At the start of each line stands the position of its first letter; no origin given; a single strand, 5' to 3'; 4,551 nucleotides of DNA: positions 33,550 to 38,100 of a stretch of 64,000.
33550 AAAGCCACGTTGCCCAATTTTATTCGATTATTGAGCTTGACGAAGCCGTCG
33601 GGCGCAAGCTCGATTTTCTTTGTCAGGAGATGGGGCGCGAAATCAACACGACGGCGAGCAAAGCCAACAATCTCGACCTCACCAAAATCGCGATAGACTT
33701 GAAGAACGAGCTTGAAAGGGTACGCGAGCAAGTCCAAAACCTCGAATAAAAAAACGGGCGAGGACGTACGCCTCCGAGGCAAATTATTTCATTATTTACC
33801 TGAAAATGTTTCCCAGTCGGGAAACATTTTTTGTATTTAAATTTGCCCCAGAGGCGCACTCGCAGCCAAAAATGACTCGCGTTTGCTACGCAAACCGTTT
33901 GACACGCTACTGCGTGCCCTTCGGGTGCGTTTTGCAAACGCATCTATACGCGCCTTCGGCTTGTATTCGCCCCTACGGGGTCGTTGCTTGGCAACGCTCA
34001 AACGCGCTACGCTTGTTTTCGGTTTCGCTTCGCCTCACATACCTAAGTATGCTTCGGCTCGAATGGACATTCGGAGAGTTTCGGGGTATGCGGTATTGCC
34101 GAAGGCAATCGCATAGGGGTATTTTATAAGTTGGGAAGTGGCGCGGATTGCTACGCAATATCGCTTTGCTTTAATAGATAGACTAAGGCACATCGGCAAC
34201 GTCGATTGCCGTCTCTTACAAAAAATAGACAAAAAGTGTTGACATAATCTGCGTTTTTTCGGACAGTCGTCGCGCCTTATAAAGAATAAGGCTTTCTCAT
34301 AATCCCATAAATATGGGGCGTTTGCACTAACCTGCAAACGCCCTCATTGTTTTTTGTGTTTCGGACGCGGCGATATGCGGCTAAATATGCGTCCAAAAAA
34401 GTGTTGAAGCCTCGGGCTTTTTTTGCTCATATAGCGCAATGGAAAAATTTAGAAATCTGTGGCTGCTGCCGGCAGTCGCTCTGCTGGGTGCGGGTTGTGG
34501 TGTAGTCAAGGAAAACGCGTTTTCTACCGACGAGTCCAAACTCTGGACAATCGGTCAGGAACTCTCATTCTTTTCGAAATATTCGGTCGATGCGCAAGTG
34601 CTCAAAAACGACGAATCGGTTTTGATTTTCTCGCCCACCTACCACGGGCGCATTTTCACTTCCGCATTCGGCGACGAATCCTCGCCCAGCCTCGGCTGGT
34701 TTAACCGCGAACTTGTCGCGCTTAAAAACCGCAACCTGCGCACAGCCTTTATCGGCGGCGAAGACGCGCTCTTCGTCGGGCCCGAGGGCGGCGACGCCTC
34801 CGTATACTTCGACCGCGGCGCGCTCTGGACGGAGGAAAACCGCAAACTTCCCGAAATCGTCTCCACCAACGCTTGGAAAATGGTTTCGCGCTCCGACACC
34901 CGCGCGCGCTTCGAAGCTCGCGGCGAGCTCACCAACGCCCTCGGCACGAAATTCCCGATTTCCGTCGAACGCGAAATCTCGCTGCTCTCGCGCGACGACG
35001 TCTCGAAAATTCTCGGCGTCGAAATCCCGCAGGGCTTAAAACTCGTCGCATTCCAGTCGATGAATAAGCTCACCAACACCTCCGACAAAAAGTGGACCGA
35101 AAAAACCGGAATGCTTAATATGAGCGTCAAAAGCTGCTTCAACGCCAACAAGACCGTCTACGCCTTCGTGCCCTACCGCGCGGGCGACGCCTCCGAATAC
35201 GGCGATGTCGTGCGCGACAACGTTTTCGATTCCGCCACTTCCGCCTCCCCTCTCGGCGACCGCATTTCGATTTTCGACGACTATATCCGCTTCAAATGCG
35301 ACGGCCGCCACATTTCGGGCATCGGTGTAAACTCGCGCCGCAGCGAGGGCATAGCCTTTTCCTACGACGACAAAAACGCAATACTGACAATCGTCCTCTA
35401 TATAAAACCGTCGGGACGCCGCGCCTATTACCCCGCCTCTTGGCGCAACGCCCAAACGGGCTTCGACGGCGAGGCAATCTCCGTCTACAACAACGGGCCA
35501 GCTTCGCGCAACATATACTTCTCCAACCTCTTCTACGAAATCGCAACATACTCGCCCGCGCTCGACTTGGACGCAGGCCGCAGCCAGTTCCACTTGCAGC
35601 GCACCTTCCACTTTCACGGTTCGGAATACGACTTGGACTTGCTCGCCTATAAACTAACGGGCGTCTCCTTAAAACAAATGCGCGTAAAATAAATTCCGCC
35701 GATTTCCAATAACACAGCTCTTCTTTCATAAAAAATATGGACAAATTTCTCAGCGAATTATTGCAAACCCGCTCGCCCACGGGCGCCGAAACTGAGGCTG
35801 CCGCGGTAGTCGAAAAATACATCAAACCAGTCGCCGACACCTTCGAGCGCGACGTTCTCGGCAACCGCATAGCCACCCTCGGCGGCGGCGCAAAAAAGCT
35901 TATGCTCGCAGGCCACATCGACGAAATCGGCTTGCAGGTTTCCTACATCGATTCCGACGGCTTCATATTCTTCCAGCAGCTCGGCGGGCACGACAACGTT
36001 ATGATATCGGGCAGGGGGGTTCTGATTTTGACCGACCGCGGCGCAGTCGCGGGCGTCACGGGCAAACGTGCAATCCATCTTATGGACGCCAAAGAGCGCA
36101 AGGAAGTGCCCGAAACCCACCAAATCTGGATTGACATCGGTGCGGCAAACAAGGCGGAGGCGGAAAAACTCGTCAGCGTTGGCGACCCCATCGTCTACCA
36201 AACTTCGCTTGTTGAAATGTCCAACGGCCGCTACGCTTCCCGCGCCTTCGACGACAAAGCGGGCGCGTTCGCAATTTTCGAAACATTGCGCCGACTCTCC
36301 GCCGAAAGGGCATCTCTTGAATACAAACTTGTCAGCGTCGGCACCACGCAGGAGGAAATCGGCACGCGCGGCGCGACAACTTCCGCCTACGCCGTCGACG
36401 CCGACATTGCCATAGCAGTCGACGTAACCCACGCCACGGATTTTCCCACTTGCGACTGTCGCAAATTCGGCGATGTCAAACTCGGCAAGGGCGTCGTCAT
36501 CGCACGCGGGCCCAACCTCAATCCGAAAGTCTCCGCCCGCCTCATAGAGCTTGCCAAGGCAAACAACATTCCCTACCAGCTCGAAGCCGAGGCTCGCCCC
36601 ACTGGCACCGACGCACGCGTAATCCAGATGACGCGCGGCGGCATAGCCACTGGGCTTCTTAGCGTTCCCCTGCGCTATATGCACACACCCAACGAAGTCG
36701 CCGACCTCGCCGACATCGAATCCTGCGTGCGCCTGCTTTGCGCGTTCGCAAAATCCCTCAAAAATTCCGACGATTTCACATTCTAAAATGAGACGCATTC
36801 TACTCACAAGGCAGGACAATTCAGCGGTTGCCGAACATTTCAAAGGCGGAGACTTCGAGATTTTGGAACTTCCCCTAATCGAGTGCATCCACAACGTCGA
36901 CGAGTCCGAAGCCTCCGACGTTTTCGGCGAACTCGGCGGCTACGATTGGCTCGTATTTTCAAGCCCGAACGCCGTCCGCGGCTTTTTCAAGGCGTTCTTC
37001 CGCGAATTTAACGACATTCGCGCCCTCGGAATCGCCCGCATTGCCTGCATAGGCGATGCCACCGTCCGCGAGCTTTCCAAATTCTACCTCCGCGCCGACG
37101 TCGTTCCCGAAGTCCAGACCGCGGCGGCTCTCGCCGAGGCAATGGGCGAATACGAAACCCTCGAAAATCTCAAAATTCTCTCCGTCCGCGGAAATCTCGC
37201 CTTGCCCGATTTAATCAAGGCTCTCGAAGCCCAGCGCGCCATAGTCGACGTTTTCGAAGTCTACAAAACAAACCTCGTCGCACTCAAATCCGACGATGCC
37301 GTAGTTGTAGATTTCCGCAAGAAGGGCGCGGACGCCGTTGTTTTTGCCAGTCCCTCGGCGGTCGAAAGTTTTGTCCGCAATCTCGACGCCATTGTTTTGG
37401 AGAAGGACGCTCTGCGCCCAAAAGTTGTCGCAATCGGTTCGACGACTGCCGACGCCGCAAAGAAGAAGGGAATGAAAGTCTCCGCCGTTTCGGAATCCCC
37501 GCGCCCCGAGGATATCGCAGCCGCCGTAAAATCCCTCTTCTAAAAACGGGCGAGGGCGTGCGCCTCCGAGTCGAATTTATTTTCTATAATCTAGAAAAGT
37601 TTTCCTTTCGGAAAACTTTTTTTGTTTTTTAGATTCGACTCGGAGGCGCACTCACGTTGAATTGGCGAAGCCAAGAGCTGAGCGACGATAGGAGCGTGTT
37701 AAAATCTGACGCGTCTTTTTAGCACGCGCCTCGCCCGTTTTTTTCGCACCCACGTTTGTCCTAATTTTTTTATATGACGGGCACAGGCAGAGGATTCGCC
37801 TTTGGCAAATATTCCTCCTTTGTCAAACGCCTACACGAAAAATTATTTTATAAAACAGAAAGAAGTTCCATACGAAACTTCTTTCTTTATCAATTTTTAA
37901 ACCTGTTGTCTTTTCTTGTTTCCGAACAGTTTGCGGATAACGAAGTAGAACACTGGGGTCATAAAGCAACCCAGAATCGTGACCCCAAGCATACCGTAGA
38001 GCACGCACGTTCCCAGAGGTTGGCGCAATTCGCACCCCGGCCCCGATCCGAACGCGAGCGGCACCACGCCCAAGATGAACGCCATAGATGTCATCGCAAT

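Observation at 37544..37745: Multi-copy MITE-like palindromic element family (ends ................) embedding intrinsic terminators with compensatory stem variation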

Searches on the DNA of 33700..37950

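Call 49: search_rna_families(source=window, start=33700, end=37950, threshold=evalue, max_evalue=10)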
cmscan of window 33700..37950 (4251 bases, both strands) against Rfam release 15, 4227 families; matches with E-value up to 10: 13.
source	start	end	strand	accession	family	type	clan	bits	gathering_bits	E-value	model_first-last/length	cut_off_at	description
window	33929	34025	-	RF02902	AaHKsRNA22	Gene; sRNA;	-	33.2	39.8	0.0015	1-101/101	no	Aggregatibacter sRNA 22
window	37552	37653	+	RF04211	MIR5185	Gene; miRNA;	-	31.3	101.7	0.0029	1-111/111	no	MIR5185 microRNA precursor family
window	36323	36415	-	RF04114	MIR4374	Gene; miRNA;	-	30.4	105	0.0013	1-119/119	no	MIR4374 microRNA precursor family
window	34211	34350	+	RF04182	GibS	Gene; sRNA;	-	29.5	115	0.32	1-142/142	no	GibS sRNA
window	37561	37648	+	RF03743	MIR7696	Gene; miRNA;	-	22.5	83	0.72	1-88/88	no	MIR7696 microRNA precursor family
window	33741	33842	+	RF00557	L10_leader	Cis-reg; leader;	-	21.9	44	1.8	1-138/138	no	Ribosomal protein L10 leader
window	34370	34426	+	RF02074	STnc240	Gene; sRNA;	-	21.8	55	7.6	1-77/77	no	Enterobacterial sRNA STnc240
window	37545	37658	-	RF03933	MIR6445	Gene; miRNA;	-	21.7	100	0.7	1-117/117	no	MIR6445 microRNA precursor family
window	33764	33861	-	RF03263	MIR861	Gene; miRNA;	-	20.7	70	2.6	1-111/111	no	MIR861 microRNA precursor family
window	37546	37655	+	RF01490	rli51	Cis-reg;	-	20.6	48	3.9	1-121/121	no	Listeria snRNA rli51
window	37561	37648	-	RF03743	MIR7696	Gene; miRNA;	-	19.6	83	4.2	1-88/88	no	MIR7696 microRNA precursor family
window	36380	36423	-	RF02927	Actino-ugpB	Gene; sRNA;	-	17.4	42.5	9.9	1-61/61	no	Actino-ugpB RNA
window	37704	37752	-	RF01382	HIV-1_SL4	Cis-reg;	-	17.3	31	5.5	1-20/20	no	HIV-1 stem-loop 4 packaging signal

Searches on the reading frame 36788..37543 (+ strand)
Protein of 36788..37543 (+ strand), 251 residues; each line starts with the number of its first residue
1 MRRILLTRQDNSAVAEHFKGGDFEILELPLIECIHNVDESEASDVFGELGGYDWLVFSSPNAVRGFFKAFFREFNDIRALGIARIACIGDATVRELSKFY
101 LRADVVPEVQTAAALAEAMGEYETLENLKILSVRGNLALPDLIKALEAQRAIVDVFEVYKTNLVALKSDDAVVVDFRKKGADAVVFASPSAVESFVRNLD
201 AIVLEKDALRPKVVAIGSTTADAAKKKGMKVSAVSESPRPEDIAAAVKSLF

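Call 16: find_encoding_contigs(protein=window:36788-37543:+, flank=10000, max_places=10)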
Protein window:36788-37543:+ (251 aa): 20 contigs read that carry it; 10 places shown.
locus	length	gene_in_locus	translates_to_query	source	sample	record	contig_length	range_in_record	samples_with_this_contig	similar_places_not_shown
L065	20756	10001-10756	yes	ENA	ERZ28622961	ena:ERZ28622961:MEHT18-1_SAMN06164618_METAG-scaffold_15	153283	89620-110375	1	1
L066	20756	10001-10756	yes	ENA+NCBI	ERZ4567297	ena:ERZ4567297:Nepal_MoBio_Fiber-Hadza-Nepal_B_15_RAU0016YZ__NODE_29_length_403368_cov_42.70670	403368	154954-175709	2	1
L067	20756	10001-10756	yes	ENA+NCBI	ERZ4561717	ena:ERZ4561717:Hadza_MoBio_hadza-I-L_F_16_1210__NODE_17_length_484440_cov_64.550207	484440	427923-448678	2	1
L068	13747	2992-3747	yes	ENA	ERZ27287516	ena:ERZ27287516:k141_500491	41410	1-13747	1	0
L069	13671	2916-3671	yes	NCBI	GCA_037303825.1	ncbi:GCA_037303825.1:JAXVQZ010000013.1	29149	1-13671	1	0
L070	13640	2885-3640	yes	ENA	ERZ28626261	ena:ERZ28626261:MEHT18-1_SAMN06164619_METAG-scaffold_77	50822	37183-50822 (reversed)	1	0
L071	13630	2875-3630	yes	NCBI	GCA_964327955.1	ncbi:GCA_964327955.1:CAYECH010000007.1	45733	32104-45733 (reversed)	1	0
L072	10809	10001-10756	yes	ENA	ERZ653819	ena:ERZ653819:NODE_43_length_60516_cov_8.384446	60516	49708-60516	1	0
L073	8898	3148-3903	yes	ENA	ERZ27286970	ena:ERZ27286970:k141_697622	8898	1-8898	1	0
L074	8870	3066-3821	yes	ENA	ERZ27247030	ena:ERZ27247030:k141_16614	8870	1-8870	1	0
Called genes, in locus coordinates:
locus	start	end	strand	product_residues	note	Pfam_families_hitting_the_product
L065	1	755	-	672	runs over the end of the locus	PF00496:SBP_bac_5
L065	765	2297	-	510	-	PF00902:TatC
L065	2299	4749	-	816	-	PF01588:tRNA_bind, PF03483:B3_4, PF03484:B5, PF17759:tRNA_synthFbeta, PF03147:FDX-ACB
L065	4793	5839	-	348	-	PF02912:Phe_tRNA-synt_N, PF01409:tRNA-synt_2d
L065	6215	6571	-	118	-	PF00453:Ribosomal_L20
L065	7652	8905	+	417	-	PF20583:DUF6786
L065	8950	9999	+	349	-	PF05343:Peptidase_M42, PF01546:Peptidase_M20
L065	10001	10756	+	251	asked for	PF02602:HEM4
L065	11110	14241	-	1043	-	PF00873:ACR_tran, PF03176:MMPL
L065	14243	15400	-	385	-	PF25917:BSH_RND, PF25919:BSH_CusB (weak), PF25973:BSH_CzcB (weak), PF25876:HH_MFP_RND (weak), PF25885:HH_EMRA (weak), PF25944:Beta-barrel_RND, PF25967:RND-MFP_C, PF25989:YknX_C, +2 more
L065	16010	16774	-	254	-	-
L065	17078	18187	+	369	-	PF06144:DNA_pol3_delta (weak)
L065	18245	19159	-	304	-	PF04166:PdxA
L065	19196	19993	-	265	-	PF25087:GMPPB_C (faint), PF00132:Hexapep, PF25084:LbH_EIF2B (weak), PF00132:Hexapep, PF13720:Acetyltransf_11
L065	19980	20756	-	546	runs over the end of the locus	-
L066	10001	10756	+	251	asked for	PF02602:HEM4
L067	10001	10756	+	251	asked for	PF02602:HEM4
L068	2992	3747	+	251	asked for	PF02602:HEM4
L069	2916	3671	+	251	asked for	PF02602:HEM4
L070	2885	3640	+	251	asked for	PF02602:HEM4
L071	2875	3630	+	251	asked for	PF02602:HEM4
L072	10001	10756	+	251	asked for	PF02602:HEM4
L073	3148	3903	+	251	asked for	PF02602:HEM4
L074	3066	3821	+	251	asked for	PF02602:HEM4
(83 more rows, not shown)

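Call 24: find_homologous_proteins(query=window:36788-37543:+, max_evalue=1e-20)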
Query window:36788-37543:+ (251 aa): 297 proteins with E <= 1e-20 among 5752 candidates; the best 120 are listed.
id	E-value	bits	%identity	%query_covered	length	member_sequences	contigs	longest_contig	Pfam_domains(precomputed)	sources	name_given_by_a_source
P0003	2.6e-154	529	100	100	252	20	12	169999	PF02602.21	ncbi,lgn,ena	-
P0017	1.0e-101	357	67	100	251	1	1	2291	PF02602.21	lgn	-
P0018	1.1e-100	354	64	100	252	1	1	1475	PF02602.21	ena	-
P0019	1.1e-98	347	64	100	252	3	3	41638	PF02602.21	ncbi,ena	-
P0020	1.2e-98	347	66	100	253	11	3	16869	PF02602.21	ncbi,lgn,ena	-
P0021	7.6e-97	341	64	100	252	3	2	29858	PF02602.21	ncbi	-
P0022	1.2e-96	341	63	100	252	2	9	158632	PF02602.21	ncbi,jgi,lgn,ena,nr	ncbi:MAG: uroporphyrinogen-III synthase [Verrucomicrobiaceae bacterium]|jgi:uroporphyrinogen-III syn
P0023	8.7e-96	338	63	100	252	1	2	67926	PF02602.21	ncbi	-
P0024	1.3e-95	337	62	98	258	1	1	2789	PF02602.21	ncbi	-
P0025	1.8e-93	330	60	100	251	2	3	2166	PF02602.21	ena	-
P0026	2.0e-93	330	62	100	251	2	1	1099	PF02602.21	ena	-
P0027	2.3e-93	330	62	100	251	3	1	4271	PF02602.21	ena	-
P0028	6.5e-93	329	63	100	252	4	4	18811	PF02602.21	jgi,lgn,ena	-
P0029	3.8e-92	326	62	100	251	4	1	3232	PF02602.21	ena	-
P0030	8.1e-92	325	61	98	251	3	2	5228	PF02602.21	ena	-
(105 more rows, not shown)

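Call 26: find_encoding_contigs(protein=P0022, flank=10000, max_places=3)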
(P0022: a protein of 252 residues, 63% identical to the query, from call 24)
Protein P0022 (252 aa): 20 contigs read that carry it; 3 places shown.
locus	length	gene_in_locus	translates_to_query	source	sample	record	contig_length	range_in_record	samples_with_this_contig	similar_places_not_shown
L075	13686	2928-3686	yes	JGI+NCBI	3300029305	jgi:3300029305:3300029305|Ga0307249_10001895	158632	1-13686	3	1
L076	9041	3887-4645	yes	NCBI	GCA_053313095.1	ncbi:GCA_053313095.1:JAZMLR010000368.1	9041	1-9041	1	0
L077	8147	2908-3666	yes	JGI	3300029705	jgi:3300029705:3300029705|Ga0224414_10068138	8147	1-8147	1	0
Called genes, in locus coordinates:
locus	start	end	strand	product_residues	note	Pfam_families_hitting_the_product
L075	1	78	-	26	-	?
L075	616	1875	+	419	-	PF20583:DUF6786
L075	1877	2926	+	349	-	PF05343:Peptidase_M42, PF01546:Peptidase_M20, PF02127:Peptidase_M18 (weak)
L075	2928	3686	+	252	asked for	PF02602:HEM4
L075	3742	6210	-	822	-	PF01751:Toprim, PF01131:Topoisom_bac, PF13342:Toprim_Crpt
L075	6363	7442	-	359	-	PF00266:Aminotran_5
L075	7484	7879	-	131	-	PF02261:Asp_decarbox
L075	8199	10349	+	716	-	-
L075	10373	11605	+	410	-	-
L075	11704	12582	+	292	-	PF09721:Exosortase_EpsH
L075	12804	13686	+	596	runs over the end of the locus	PF17297:PEPCK_N, PF00821:PEPCK_GTP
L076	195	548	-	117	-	PF00453:Ribosomal_L20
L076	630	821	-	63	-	PF01632:Ribosomal_L35p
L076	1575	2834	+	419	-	PF20583:DUF6786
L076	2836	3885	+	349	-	PF05343:Peptidase_M42, PF01546:Peptidase_M20, PF02127:Peptidase_M18 (weak)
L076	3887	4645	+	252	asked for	PF02602:HEM4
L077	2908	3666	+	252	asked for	PF02602:HEM4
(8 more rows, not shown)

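Call 27: find_encoding_contigs(protein=P0023, flank=10000, max_places=2)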
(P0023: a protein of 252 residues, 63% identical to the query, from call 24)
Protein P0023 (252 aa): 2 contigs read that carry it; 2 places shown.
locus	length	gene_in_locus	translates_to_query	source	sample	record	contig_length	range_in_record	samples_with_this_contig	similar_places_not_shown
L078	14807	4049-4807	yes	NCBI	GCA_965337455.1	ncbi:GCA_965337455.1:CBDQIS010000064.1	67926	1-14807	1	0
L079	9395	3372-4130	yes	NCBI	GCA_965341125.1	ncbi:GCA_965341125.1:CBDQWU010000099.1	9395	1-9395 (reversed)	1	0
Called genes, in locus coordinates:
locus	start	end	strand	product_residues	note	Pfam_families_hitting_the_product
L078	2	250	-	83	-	?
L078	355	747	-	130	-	-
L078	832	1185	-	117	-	PF00453:Ribosomal_L20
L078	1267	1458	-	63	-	PF01632:Ribosomal_L35p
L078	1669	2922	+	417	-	PF20583:DUF6786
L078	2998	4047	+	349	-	PF05343:Peptidase_M42, PF02127:Peptidase_M18 (faint), PF01546:Peptidase_M20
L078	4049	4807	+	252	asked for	PF02602:HEM4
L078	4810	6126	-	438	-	PF01554:MatE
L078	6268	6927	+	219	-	PF00657:Lipase_GDSL, PF13472:Lipase_GDSL_2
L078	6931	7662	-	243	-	PF13353:Fer4_12, PF04055:Radical_SAM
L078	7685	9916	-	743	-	PF02901:PFL-like, PF01228:Gly_radical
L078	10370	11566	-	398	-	PF00365:PFK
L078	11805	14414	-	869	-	PF03797:Autotransporter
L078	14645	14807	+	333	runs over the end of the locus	PF00589:Phage_integrase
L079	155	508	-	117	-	PF00453:Ribosomal_L20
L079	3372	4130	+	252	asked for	PF02602:HEM4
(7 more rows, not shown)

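Call 28: find_encoding_contigs(protein=P0019, flank=10000, max_places=2)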
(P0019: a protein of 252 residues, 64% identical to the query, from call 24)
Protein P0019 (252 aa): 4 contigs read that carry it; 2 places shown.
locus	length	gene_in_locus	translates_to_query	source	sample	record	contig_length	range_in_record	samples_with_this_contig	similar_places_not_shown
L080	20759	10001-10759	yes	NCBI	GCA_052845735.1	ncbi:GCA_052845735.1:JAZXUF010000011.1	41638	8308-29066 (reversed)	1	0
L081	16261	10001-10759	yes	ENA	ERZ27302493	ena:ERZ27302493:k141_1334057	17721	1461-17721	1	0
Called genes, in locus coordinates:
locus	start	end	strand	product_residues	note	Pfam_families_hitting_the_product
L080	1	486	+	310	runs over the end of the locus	PF00551:Formyl_trans_N, PF02911:Formyl_trans_C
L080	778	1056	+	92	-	-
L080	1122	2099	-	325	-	PF02649:GCHY-1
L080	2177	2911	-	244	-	PF06691:DUF1189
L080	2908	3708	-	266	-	PF00849:PseudoU_synth_2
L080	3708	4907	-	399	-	-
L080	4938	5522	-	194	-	PF02545:Maf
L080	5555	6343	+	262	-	PF00005:ABC_tran, PF13304:AAA_21 (weak)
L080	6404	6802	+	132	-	-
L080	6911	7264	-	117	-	PF00453:Ribosomal_L20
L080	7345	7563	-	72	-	PF01632:Ribosomal_L35p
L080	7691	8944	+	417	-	PF20583:DUF6786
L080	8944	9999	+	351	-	PF05343:Peptidase_M42, PF01546:Peptidase_M20, PF02127:Peptidase_M18 (faint)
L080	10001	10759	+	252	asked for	PF02602:HEM4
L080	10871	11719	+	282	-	PF13360:PQQ_2 (faint)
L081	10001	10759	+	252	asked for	PF02602:HEM4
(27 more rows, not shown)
